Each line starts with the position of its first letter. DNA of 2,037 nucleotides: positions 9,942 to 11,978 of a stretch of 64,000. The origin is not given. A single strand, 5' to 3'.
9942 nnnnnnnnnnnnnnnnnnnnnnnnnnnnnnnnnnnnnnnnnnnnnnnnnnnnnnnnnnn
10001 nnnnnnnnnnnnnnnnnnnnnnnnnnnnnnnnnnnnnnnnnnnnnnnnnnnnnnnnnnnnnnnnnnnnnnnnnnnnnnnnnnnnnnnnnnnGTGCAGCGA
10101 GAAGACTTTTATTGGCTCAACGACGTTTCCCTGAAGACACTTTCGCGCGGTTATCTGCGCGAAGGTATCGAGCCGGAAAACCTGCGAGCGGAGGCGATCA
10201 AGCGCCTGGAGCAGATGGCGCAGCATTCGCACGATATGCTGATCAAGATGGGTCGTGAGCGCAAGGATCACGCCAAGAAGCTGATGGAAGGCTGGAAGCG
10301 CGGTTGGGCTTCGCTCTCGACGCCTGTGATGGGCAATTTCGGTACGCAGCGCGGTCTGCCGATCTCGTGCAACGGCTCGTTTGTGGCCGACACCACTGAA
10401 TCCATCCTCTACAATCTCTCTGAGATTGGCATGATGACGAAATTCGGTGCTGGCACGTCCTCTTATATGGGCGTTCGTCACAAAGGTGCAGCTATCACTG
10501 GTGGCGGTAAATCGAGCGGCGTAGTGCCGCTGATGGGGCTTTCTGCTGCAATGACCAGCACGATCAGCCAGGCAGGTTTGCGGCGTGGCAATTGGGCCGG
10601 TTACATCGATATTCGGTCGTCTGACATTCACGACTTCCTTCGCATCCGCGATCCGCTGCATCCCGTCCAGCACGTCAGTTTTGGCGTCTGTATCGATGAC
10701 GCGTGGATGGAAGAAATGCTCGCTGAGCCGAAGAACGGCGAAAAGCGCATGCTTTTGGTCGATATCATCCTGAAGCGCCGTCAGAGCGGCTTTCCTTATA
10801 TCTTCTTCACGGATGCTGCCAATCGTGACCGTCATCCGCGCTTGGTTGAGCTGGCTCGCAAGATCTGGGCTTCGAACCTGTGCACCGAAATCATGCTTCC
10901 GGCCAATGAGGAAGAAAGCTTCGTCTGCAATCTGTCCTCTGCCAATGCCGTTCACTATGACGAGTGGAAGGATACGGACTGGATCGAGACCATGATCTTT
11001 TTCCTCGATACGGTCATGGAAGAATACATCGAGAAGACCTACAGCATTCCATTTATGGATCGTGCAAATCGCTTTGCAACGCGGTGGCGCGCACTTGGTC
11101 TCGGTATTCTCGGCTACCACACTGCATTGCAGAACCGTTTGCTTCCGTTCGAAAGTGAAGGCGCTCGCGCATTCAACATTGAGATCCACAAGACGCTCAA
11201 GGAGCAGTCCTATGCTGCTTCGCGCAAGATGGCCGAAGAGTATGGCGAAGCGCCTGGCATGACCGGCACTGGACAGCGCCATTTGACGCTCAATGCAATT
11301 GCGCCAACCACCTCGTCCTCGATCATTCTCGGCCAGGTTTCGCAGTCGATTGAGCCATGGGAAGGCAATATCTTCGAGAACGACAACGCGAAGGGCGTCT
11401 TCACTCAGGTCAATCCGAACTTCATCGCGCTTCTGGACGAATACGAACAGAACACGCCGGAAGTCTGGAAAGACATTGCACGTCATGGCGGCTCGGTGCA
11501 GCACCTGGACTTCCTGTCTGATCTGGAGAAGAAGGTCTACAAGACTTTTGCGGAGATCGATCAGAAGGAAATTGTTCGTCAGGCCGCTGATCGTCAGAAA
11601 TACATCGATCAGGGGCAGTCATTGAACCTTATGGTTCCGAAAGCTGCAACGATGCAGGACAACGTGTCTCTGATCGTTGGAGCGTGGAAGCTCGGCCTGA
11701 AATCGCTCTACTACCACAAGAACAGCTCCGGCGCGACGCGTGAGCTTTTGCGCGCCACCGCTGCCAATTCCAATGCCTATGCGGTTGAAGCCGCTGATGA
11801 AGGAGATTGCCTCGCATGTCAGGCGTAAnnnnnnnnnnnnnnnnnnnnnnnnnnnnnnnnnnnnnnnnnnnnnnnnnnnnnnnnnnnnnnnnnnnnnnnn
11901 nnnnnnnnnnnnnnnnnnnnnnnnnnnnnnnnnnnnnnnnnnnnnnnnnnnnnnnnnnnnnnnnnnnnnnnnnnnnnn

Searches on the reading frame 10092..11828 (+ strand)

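Call 9: search_protein_families(library=phrogs, proteins=[window:10092-11828:+], max_evalue=0.001)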
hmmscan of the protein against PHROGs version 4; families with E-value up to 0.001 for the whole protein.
window:10092-11828:+ (578 aa): 11 families
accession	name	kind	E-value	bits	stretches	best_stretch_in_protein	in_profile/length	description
phrog_84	-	DNA, RNA and nucleotide metabolism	2e-139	467.4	1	13-577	202-795/975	ribonucleoside-diphosphate reductase large subunit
phrog_30939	-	DNA, RNA and nucleotide metabolism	5.1e-60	204.3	1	70-543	478-959/977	ribonucleotide reductase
phrog_3844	-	moron, auxiliary metabolic gene and host takeover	3.8e-59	201.8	2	393-577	310-450/451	NrdA-like aerobic NDP reductase large subunit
phrog_12229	-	DNA, RNA and nucleotide metabolism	1.1e-44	153.9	2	4-161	2-148/577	ribonucleotide reductase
phrog_29665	-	unknown function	1.5e-37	129.9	1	268-405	1-150/150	-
phrog_33412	-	unknown function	7.4e-29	101.3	1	426-547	3-125/140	-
phrog_3987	-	DNA, RNA and nucleotide metabolism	4.3e-28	99.1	2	55-210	184-345/467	ribonucleotide reductase large subunit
phrog_22953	-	DNA, RNA and nucleotide metabolism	1.3e-09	39.3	0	205-264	141-201/201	ribonucleotide reductase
phrog_367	-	DNA, RNA and nucleotide metabolism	3.6e-06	26.5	1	256-534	380-641/701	ribonucleotide reductase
phrog_36555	-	DNA, RNA and nucleotide metabolism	3e-05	24.9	0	393-470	13-84/172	ribonucleotide reductase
phrog_10616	-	DNA, RNA and nucleotide metabolism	0.00042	21.5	0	479-535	11-84/111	ribonucleotide reductase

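Call 10: search_protein_families(library=pfam, proteins=[window:10092-11828:+], max_evalue=0.001)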
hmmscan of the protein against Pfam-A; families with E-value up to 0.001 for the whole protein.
window:10092-11828:+ (578 aa): 1 family
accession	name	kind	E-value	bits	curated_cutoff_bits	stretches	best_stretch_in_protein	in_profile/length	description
PF02867.20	Ribonuc_red_lgC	-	1.9e-85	287.9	23.9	3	393-542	376-523/523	Ribonucleotide reductase, barrel domain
